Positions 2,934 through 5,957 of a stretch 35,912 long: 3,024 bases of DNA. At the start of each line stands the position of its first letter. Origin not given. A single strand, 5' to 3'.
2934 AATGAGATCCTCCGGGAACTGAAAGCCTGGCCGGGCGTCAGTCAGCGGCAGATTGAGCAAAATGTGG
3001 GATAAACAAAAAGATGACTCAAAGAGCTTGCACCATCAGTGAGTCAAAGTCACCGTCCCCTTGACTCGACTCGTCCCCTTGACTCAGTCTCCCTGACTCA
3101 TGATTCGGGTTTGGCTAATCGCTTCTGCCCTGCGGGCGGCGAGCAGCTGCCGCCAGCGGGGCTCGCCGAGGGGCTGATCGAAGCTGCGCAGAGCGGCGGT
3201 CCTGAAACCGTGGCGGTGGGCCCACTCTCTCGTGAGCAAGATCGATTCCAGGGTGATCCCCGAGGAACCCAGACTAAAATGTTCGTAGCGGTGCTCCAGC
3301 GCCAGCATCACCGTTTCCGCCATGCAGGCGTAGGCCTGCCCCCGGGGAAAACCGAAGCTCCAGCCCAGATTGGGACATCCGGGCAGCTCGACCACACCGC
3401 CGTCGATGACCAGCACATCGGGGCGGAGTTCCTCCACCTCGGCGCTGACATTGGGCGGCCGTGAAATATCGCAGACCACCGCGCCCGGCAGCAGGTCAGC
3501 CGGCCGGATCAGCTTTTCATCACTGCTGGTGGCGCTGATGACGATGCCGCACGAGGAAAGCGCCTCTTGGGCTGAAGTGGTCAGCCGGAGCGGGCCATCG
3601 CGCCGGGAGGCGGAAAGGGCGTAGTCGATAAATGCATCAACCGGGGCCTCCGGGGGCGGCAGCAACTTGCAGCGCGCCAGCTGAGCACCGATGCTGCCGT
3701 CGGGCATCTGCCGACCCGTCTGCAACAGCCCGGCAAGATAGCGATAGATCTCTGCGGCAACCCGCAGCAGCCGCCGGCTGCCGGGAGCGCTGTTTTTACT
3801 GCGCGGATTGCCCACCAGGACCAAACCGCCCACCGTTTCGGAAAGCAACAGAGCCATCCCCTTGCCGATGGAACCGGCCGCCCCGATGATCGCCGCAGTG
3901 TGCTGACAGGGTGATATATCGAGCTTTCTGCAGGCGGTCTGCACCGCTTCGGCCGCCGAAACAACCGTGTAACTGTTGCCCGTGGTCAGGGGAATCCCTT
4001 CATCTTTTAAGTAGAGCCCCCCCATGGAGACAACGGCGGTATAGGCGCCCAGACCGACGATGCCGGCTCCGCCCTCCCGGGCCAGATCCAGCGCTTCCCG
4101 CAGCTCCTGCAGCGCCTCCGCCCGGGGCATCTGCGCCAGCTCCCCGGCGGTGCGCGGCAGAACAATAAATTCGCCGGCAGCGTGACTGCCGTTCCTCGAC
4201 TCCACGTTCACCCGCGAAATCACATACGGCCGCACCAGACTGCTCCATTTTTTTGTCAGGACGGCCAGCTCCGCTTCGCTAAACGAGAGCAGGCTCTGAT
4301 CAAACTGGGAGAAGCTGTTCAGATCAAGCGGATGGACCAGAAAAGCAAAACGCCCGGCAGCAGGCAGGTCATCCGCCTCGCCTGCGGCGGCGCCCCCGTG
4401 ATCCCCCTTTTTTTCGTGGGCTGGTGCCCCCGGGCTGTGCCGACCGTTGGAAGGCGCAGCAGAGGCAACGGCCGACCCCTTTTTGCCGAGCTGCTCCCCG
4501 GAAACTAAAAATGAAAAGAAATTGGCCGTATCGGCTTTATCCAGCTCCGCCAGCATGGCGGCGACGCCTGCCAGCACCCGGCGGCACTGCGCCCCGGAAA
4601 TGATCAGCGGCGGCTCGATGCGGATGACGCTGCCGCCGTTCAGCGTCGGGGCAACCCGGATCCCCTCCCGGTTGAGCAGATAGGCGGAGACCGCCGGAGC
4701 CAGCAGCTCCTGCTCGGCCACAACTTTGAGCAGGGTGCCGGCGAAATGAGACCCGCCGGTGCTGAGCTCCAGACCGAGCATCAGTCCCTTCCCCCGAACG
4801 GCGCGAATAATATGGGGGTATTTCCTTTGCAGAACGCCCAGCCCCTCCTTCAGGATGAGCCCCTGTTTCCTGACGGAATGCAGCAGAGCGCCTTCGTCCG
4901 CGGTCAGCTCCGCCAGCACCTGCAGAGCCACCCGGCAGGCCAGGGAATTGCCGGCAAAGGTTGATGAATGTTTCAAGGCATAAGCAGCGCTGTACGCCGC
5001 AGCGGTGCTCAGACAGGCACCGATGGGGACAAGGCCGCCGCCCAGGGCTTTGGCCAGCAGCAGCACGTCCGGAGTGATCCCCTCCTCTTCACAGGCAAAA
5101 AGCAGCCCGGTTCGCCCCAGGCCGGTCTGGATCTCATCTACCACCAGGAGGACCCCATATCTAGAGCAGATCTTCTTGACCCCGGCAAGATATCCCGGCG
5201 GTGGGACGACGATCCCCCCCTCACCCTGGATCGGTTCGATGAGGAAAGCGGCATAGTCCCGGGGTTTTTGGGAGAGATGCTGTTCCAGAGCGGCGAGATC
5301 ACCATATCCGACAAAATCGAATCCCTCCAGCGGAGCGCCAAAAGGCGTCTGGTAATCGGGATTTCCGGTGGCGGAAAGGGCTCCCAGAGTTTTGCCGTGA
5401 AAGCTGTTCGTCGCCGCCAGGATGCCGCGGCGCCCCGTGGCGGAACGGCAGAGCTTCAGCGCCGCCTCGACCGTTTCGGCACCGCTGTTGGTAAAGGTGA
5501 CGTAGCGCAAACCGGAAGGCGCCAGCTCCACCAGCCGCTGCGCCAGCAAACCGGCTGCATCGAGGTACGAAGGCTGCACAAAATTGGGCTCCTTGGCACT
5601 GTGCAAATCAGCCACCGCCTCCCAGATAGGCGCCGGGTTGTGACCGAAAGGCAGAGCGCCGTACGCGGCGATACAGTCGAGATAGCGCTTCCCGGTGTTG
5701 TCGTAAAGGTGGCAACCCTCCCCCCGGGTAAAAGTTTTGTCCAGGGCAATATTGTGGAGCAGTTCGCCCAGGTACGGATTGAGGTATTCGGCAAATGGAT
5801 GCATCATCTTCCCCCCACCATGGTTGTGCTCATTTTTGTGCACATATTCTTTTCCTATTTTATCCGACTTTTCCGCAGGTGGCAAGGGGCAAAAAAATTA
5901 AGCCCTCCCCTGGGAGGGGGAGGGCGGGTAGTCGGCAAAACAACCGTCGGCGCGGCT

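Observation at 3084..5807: Single-polypeptide fusion of a class-III aminotransferase with an acyl-ACP-reductase-like domain (possible thioester-to-amine module)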

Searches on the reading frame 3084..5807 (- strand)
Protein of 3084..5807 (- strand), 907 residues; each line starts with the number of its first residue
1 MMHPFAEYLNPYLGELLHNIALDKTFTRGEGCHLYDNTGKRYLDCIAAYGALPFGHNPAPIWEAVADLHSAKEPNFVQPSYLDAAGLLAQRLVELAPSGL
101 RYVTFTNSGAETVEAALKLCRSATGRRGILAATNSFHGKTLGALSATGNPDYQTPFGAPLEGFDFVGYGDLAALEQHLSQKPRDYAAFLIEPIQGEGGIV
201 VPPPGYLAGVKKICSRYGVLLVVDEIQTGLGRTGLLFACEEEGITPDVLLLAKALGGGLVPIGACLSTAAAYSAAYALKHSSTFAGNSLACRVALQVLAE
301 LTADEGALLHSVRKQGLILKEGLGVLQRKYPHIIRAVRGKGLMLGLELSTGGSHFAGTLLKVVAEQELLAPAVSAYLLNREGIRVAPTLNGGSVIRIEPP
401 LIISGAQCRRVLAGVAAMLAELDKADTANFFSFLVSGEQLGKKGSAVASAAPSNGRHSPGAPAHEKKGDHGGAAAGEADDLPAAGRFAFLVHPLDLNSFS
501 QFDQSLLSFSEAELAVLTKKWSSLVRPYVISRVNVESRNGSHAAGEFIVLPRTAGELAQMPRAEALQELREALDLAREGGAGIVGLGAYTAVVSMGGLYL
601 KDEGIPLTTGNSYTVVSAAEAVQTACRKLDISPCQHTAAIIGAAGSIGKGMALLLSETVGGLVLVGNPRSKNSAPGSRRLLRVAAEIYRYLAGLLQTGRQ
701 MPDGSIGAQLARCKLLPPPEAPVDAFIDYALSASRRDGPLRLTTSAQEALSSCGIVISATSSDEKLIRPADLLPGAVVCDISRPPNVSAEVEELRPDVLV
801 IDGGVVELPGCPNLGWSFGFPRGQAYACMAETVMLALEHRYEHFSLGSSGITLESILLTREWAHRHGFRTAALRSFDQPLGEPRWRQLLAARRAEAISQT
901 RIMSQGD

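Call 5: search_protein_families(library=pfam, proteins=[window:3084-5807:-], max_evalue=1)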
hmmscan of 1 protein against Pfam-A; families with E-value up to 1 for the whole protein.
window:3084-5807:- (907 aa): 5 families
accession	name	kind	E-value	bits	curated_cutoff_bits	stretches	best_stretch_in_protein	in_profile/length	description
PF00202.27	Aminotran_3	-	3.6e-86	289.8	30.5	1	26-415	13-399/403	Aminotransferase class-III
PF02882.25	THF_DHG_CYH_C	-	0.00037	20.3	27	1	607-672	8-72/160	Tetrahydrofolate dehydrogenase/cyclohydrolase, NAD(P)-binding domain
PF01488.26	Shikimate_DH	-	0.0014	19.1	24.3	1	744-795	67-125/138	Shikimate / quinate 5-dehydrogenase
PF17611.7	DUF5506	-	0.28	11.5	27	0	58-110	84-136/161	Family of unknown function (DUF5506)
PF04588.18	HIG_1_N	-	0.94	10.2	22.4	1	259-298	4-44/52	Hypoxia induced protein conserved region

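Call 6: search_protein_families(library=ncbifam, proteins=[window:3084-5807:-], max_evalue=1)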
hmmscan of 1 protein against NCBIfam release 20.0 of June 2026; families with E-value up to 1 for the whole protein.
window:3084-5807:- (907 aa): 74 families (the best 25 are shown)
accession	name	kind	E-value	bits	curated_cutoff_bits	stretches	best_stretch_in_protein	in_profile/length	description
NF053554.1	prodigi_MAP_PigE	equivalog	5.1e-167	557.7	850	4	3-351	381-730/837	prodigiosin MAP biosynthesis aminotransferase PigE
NF008570.0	PRK11522.1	equivalog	3.4e-95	319.4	612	1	29-424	75-459/464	putrescine aminotransferase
TIGR03372.1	putres_am_tran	equivalog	2.8e-89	300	658.65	1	32-413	67-436/442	putrescine aminotransferase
TIGR00707.1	argD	subfamily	9.4e-89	297.9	410.05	1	25-415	12-376/381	acetylornithine/succinylornithine family transaminase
NF002874.0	PRK03244.1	equivalog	6.5e-88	295.2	457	1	25-424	28-397/399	acetylornithine transaminase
NF002325.0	PRK01278.1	subfamily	4.6e-86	288.9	372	1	23-425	14-392/395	acetylornithine transaminase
NF004426.0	PRK05769.1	equivalog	9.2e-79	265.3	552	1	27-414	41-432/441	acetyl ornithine aminotransferase family protein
TIGR01885.1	Orn_aminotrans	equivalog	3.2e-74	250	378.4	1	22-412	19-394/402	ornithine--oxo-acid transaminase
NF002797.0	PRK02936.1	equivalog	2.9e-73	246.8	496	1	25-370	14-345/385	acetylornithine transaminase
NF005993.0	PRK08117.1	subfamily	5.1e-72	242.8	574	1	7-415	14-423/433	aspartate aminotransferase family protein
NF042418.1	LysJ_Th_th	equivalog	4.3e-68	230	700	1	25-419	21-385/386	[LysW]-aminoadipate semialdehyde transaminase LysJ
NF003468.0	PRK05093.1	subfamily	2.1e-66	224.3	522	1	27-374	28-371/405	acetylornithine/succinyldiaminopimelate transaminase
TIGR03246.1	arg_catab_astC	subfamily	7.5e-66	222.7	609.95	1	27-389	22-375/397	acetylornithine/succinylornithine family transaminase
TIGR00508.1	bioA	equivalog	2.4e-65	220.8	405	1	27-417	18-416/419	adenosylmethionine--8-amino-7-oxononanoate transaminase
NF003397.0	PRK04612.1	equivalog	1.2e-64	218.6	735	1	26-370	26-369/408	acetylornithine transaminase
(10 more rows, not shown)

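Call 14: find_homologous_proteins(query=window:3084-5807:-, max_evalue=1e-20)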
Query window:3084-5807:- (907 aa): 2954 proteins with E <= 1e-20 among 8000 candidates; the best 120 are listed.
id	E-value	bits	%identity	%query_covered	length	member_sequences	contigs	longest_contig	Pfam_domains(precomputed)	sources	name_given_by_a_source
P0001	0.0e+0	1998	99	100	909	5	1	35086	PF00202.28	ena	-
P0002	0.0e+0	1705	86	99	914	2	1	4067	PF00202.28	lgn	-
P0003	0.0e+0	1507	78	99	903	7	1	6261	PF00202.28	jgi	-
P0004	0.0e+0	1459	75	99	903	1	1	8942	PF00202.28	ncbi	-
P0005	0.0e+0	1456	74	99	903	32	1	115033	PF00202.28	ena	-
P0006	0.0e+0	1420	73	99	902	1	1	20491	PF00202.28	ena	-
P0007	0.0e+0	1420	74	98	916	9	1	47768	PF00202.28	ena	-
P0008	0.0e+0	1412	73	99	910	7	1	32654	PF00202.28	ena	-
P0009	0.0e+0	1403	72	99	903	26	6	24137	PF00202.28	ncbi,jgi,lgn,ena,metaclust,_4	jgi:acetylornithine/succinyldiaminopimelate/putrescine aminotransferase/predicted amino acid dehydro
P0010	0.0e+0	1392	72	98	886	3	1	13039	PF00202.28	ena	-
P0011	0.0e+0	1391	72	97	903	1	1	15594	PF00202.28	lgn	-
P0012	0.0e+0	1388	72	99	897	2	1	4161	PF00202.28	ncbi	-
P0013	0.0e+0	1382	70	100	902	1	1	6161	PF00202.28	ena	-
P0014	0.0e+0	1378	73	98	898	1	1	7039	PF00202.28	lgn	-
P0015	0.0e+0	1377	71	100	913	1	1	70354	PF00202.28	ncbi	-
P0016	0.0e+0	1369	71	99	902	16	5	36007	PF00202.28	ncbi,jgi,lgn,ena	jgi:acetylornithine/succinyldiaminopimelate/putrescine aminotransferase/predicted amino acid dehydro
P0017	0.0e+0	1345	72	99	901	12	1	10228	PF00202.28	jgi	jgi:acetylornithine/succinyldiaminopimelate/putrescine aminotransferase/predicted amino acid dehydro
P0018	0.0e+0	1174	61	98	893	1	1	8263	PF00202.28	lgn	-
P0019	0.0e+0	1172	60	98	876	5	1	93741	PF00202.28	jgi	jgi:acetylornithine/succinyldiaminopimelate/putrescine aminotransferase/predicted amino acid dehydro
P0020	0.0e+0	1165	60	98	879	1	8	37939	PF00202.28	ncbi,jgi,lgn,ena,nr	ncbi:MAG: aminotransferase class III-fold pyridoxal phosphate-dependent enzyme [Dethiobacter sp.]|jg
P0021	0.0e+0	1150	61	98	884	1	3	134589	PF00202.28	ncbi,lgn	-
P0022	0.0e+0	1148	59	98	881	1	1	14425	PF00202.28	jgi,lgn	-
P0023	0.0e+0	1147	59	98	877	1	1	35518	PF00202.28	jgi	jgi:acetylornithine/succinyldiaminopimelate/putrescine aminotransferase/predicted amino acid dehydro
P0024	0.0e+0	1143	60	98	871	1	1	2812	PF00202.28,PF01488.27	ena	-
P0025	0.0e+0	1140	60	98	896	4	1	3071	PF00202.28,PF01488.27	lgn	-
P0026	0.0e+0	1140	59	98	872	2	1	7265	PF00202.28,PF01488.27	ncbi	-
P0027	0.0e+0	1139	61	98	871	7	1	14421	PF00202.28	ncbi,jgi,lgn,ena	jgi:acetylornithine/succinyldiaminopimelate/putrescine aminotransferase/predicted amino acid dehydro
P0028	0.0e+0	1139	59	99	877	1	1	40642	PF00202.28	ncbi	-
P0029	0.0e+0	1139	59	98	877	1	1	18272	PF00202.28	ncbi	-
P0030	0.0e+0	1136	60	99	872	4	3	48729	PF00202.28,PF01488.27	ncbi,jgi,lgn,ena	-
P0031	0.0e+0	1136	59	98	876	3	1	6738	PF00202.28,PF01488.27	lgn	-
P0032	0.0e+0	1136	59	98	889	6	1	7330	PF00202.28,PF01488.27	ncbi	-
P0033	0.0e+0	1134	60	98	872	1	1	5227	PF00202.28,PF01488.27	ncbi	-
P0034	0.0e+0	1134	59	98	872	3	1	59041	PF00202.28,PF01488.27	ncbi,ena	-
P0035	0.0e+0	1133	60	98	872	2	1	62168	PF00202.28,PF01488.27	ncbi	-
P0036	0.0e+0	1133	61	98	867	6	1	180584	PF00202.28,PF01488.27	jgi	jgi:acetylornithine/succinyldiaminopimelate/putrescine aminotransferase/predicted amino acid dehydro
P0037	0.0e+0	1130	60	98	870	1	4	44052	PF00202.28,PF01488.27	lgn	-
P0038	0.0e+0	1129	59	99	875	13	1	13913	PF00202.28,PF01488.27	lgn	-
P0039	0.0e+0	1128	61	98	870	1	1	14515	PF00202.28,PF01488.27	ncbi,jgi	jgi:acetylornithine/succinyldiaminopimelate/putrescine aminotransferase/predicted amino acid dehydro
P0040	0.0e+0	1127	59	99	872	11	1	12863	PF00202.28,PF01488.27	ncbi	-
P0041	0.0e+0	1126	58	98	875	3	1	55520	PF00202.28,PF01488.27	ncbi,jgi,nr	ncbi:MAG: aminotransferase class III-fold pyridoxal phosphate-dependent enzyme [Firmicutes bacterium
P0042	0.0e+0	1126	60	99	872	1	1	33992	PF00202.28,PF01488.27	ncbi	-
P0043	0.0e+0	1126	60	98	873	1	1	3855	PF00202.28,PF01488.27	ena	-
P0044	0.0e+0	1126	59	98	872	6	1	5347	PF00202.28,PF01488.27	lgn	-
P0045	0.0e+0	1125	58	98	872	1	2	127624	PF00202.28,PF01488.27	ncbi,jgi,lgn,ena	-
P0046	0.0e+0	1124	58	99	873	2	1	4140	PF00202.28,PF01488.27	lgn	-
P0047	0.0e+0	1123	58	98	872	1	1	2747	PF00202.28,PF01488.27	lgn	-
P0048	0.0e+0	1123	59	99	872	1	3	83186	PF00202.28,PF01488.27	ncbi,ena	-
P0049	0.0e+0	1122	59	98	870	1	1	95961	PF00202.28,PF01488.27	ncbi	ncbi:MAG: aminotransferase class III-fold pyridoxal phosphate-dependent enzyme [Bacillota bacterium]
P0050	0.0e+0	1122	59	98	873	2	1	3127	PF00202.28,PF01488.27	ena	-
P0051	0.0e+0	1122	58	98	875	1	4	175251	PF00202.28,PF01488.27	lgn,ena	-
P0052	0.0e+0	1121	59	98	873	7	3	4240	PF00202.28,PF01488.27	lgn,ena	-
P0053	0.0e+0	1121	59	98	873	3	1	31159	PF00202.28,PF01488.27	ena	-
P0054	0.0e+0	1119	59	99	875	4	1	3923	PF00202.28,PF01488.27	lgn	-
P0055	0.0e+0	1119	58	98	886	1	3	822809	PF00202.28,PF01488.27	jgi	jgi:acetylornithine/succinyldiaminopimelate/putrescine aminotransferase/predicted amino acid dehydro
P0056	0.0e+0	1119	59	98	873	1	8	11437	PF00202.28,PF01488.27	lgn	-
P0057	0.0e+0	1118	59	98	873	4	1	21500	PF00202.28,PF01488.27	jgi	-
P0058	0.0e+0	1118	58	98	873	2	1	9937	PF00202.28,PF01488.27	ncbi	-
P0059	0.0e+0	1118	58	98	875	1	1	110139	PF00202.28,PF01488.27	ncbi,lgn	-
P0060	0.0e+0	1117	58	98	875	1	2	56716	PF00202.28,PF01488.27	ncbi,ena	-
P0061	0.0e+0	1115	59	99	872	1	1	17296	PF00202.28,PF01488.27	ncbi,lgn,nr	ncbi:MAG TPA: aminotransferase class III-fold pyridoxal phosphate-dependent enzyme [Candidatus Limno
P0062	0.0e+0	1114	59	99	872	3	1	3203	PF00202.28,PF01488.27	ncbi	-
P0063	0.0e+0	1113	59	98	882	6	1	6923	PF00202.28,PF01488.27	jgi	jgi:acetylornithine/succinyldiaminopimelate/putrescine aminotransferase/predicted amino acid dehydro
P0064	0.0e+0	1112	58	99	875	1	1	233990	PF00202.28,PF01488.27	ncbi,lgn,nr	ncbi:MAG: aminotransferase class III-fold pyridoxal phosphate-dependent enzyme [Bacillota bacterium]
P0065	0.0e+0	1111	58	99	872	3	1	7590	PF00202.28,PF01488.27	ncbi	-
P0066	0.0e+0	1111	59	99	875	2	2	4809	PF00202.28,PF01488.27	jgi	jgi:acetylornithine/succinyldiaminopimelate/putrescine aminotransferase/predicted amino acid dehydro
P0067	0.0e+0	1108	58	99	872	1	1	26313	PF00202.28,PF01488.27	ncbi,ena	-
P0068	0.0e+0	1108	58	99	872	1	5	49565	PF00202.28,PF01488.27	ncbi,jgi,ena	-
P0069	0.0e+0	1108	58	99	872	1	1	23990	PF00202.28,PF01488.27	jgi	-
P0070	0.0e+0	1108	60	98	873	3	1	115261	PF00202.28,PF01488.27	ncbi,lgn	-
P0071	0.0e+0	1107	58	99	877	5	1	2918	PF00202.28,PF01488.27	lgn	-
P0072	0.0e+0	1107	58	98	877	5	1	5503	PF00202.28,PF01488.27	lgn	-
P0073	0.0e+0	1107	58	98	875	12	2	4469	PF00202.28,PF01488.27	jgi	jgi:acetylornithine/succinyldiaminopimelate/putrescine aminotransferase/predicted amino acid dehydro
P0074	0.0e+0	1107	58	98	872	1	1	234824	PF00202.28,PF01488.27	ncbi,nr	ncbi:MAG: aminotransferase class III-fold pyridoxal phosphate-dependent enzyme [Bacillota bacterium]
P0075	0.0e+0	1106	57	99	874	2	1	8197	PF00202.28,PF01488.27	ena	-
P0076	0.0e+0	1106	59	99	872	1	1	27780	PF00202.28,PF01488.27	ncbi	-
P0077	0.0e+0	1105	59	99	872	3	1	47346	PF00202.28,PF01488.27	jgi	-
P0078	0.0e+0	1104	59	99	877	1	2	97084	PF00202.28,PF01488.27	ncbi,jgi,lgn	-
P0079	0.0e+0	1104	58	99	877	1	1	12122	PF00202.28,PF01488.27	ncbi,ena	-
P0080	0.0e+0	1103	59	98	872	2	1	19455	PF00202.28,PF01488.27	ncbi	-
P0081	0.0e+0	1102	58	99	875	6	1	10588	PF00202.28,PF01488.27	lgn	-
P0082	0.0e+0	1102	58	99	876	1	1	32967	PF00202.28,PF01488.27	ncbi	-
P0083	0.0e+0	1100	59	98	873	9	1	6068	PF00202.28,PF01488.27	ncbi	-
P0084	0.0e+0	1099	58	99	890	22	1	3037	PF00202.28,PF01488.27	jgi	jgi:acetylornithine/succinyldiaminopimelate/putrescine aminotransferase/predicted amino acid dehydro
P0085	0.0e+0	1099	57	98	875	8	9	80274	PF00202.28,PF01488.27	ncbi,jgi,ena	-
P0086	0.0e+0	1096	58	98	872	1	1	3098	PF00202.28,PF01488.27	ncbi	-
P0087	0.0e+0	1096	58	99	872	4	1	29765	PF00202.28,PF01488.27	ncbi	-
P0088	0.0e+0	1096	58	98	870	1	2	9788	PF00202.28,PF01488.27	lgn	-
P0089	0.0e+0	1093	58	99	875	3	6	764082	PF00202.28,PF01488.27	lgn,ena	-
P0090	0.0e+0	1092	58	98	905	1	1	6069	PF00202.28,PF01488.27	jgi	-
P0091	0.0e+0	1090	55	99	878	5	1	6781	PF00202.28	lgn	-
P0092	0.0e+0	1089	58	99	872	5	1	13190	PF00202.28,PF01488.27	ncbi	-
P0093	0.0e+0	1089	56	98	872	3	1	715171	PF00202.28,PF01488.27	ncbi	-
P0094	0.0e+0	1088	58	99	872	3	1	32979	PF00202.28,PF01488.27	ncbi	-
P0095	0.0e+0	1086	59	98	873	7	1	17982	PF00202.28,PF01488.27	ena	-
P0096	0.0e+0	1086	55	99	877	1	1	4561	PF00202.28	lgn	-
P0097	0.0e+0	1086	58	98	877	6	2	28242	PF00202.28,PF01488.27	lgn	-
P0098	0.0e+0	1084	55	98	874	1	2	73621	PF00202.28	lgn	-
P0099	0.0e+0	1080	60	96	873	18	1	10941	PF00202.28,PF01488.27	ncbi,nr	ncbi:MAG TPA: aminotransferase class III-fold pyridoxal phosphate-dependent enzyme [Bacillota bacter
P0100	0.0e+0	1079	58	99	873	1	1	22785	PF00202.28,PF01488.27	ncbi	-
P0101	0.0e+0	1078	55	98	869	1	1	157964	PF00202.28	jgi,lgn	jgi:acetylornithine/succinyldiaminopimelate/putrescine aminotransferase/predicted amino acid dehydro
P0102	0.0e+0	1076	54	99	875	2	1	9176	PF00202.28,PF01488.27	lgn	-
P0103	0.0e+0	1076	57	97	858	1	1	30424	PF00202.28,PF01488.27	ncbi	-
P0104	0.0e+0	1075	54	99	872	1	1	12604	PF00202.28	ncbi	-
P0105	0.0e+0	1072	55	98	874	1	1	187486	PF00202.28,PF01488.27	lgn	-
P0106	0.0e+0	1069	53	99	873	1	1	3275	PF00202.28,PF01488.27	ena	-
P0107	0.0e+0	1068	56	98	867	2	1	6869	PF00202.28,PF01488.27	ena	-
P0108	0.0e+0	1065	55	98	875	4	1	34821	PF00202.28,PF01488.27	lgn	-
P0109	0.0e+0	1065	54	98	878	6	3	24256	PF00202.28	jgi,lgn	-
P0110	0.0e+0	1064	55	99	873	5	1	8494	PF00202.28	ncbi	-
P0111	0.0e+0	1064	54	98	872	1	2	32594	PF00202.28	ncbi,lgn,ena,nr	ncbi:MAG: aminotransferase class III-fold pyridoxal phosphate-dependent enzyme [Halanaerobiales bact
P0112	0.0e+0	1059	54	98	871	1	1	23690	PF00202.28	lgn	-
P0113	0.0e+0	1057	55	98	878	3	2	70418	PF00202.28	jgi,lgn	-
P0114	0.0e+0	1054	56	98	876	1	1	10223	PF02882.26,PF00202.28,PF01488.27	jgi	-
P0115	0.0e+0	1053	56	98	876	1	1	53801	PF02882.26,PF00202.28,PF01488.27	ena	-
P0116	0.0e+0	1051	53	99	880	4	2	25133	PF00202.28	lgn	-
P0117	0.0e+0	1050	55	98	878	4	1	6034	PF02882.26,PF00202.28,PF01488.27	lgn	-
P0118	0.0e+0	1049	56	98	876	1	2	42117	PF02882.26,PF00202.28,PF01488.27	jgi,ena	-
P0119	0.0e+0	1047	56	98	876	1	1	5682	PF02882.26,PF00202.28,PF01488.27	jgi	-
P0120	0.0e+0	1046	55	98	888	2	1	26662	PF00202.28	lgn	-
